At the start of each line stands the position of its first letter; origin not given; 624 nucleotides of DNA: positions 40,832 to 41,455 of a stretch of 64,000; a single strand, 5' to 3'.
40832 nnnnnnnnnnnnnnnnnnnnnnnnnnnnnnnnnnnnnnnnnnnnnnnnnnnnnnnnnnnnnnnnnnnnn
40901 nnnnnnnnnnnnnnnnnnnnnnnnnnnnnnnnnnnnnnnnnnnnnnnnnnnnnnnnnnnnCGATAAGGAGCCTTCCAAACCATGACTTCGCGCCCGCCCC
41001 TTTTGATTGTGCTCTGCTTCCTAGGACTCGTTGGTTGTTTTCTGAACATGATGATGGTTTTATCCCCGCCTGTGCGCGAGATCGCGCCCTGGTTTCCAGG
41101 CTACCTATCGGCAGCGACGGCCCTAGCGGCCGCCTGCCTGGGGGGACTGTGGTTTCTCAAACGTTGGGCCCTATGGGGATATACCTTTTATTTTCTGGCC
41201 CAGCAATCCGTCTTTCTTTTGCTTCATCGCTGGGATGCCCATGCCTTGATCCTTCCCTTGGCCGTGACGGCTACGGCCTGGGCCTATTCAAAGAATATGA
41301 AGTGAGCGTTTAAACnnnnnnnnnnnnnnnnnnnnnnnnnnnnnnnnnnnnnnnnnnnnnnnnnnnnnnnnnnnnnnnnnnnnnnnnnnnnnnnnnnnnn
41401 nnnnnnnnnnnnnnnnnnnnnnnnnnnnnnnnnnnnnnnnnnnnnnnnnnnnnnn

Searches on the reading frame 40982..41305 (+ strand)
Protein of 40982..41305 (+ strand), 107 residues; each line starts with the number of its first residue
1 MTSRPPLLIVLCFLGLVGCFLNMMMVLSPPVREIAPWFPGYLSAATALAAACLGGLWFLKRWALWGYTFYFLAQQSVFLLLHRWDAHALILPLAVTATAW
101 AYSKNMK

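Call 50: search_protein_families(library=pfam, proteins=[window:40982-41305:+], max_evalue=10)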
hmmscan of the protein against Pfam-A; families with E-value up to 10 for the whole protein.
window:40982-41305:+ (107 aa): 1 family
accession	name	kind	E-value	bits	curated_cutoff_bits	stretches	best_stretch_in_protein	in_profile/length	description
PF12666.12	PrgI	-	3.7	8.6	27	1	63-101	29-64/91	PrgI family protein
